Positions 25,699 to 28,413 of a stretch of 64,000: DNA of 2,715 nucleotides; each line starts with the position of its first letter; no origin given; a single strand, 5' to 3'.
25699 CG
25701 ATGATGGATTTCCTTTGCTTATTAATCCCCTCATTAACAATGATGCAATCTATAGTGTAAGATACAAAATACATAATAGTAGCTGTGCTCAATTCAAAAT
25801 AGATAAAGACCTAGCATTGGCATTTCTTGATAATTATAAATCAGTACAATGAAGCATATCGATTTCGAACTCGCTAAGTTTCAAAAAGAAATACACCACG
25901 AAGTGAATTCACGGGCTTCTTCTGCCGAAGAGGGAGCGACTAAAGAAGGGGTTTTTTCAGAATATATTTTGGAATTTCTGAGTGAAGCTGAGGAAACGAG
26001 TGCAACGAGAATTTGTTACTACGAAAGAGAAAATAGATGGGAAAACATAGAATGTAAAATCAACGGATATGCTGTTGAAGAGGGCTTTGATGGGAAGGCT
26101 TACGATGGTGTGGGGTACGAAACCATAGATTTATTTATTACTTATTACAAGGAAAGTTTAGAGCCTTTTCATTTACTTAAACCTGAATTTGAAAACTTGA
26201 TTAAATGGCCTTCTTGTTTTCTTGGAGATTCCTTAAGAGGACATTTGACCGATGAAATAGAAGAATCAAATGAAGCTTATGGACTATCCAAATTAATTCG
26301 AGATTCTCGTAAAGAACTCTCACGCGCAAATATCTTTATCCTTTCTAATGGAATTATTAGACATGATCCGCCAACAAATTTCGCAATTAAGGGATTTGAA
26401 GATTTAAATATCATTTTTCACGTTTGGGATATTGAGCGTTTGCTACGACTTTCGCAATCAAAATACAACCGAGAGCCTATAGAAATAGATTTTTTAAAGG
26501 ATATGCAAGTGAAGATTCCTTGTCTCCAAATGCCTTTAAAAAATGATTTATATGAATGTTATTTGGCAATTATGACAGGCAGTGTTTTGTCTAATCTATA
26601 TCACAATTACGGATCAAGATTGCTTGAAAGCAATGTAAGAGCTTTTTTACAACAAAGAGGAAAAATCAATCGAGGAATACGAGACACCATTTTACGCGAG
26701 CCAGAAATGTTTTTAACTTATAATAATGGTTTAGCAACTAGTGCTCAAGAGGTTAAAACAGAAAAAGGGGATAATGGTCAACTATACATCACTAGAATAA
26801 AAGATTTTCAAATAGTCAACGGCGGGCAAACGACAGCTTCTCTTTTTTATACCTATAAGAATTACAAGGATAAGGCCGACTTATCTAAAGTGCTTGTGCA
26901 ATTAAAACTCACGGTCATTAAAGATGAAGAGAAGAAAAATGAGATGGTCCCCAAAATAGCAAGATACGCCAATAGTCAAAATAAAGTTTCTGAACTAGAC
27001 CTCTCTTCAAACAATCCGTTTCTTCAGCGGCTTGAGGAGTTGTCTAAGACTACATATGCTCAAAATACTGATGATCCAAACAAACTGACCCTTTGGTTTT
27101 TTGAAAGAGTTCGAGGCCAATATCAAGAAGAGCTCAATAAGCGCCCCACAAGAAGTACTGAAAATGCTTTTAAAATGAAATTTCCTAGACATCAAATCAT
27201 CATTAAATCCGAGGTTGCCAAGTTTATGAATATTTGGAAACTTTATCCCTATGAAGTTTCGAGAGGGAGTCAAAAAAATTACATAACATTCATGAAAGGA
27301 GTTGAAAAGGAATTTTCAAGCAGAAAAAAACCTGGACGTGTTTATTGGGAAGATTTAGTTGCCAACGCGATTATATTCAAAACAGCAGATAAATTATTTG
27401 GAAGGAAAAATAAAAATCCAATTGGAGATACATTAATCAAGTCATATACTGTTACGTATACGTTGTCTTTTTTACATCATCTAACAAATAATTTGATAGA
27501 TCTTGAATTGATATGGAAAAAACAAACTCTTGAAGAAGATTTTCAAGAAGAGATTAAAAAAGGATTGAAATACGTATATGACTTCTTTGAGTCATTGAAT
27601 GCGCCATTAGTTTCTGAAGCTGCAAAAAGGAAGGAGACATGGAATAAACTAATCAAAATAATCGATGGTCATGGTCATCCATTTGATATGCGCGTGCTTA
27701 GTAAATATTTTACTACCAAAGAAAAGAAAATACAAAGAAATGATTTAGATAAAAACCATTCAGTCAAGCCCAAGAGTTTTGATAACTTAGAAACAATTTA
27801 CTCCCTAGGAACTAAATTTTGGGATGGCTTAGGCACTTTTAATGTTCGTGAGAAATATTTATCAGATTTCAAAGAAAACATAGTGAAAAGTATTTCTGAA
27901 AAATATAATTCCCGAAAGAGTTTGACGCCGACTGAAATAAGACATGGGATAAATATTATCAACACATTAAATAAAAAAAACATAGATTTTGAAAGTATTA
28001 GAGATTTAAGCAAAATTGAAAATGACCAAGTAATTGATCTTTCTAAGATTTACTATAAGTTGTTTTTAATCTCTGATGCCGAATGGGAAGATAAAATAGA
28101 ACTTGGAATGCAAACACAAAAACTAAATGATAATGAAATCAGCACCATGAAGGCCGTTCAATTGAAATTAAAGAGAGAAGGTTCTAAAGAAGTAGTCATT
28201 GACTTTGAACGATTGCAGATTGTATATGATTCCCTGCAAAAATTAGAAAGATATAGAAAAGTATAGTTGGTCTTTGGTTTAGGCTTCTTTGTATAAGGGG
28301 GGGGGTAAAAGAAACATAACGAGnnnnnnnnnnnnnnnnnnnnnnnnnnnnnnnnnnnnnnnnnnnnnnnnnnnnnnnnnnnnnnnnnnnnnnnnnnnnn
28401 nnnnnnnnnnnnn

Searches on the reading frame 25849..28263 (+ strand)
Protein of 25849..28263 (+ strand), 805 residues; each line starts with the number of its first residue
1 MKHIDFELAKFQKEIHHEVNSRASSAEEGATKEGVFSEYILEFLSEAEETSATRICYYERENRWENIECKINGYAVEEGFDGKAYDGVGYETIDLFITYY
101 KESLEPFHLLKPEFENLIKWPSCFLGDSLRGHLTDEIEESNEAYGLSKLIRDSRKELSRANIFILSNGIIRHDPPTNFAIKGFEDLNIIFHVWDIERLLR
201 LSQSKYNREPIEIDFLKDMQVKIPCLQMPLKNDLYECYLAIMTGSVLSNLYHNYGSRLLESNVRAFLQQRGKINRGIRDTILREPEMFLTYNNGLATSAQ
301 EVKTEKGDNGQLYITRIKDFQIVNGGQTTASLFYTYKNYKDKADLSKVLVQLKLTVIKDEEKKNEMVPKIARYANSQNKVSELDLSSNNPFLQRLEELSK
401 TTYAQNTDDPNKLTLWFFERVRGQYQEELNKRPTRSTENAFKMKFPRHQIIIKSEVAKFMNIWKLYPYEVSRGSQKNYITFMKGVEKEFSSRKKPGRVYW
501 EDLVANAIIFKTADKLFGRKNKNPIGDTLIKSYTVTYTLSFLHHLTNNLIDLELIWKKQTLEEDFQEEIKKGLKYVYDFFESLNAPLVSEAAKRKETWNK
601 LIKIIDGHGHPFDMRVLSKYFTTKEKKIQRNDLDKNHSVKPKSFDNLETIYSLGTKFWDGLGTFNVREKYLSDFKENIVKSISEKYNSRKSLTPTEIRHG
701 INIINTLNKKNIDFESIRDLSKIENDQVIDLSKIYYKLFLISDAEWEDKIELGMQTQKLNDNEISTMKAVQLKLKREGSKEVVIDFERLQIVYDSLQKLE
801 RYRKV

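Call 57: search_protein_families(library=padloc, proteins=[window:25849-28263:+], max_evalue=0.001)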
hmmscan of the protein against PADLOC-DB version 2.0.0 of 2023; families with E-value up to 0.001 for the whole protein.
window:25849-28263:+ (805 aa): 1 family
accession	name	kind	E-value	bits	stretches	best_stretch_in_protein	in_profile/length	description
PDLC02207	MzaE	-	5.1e-80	267.7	1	1-601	1-580/598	-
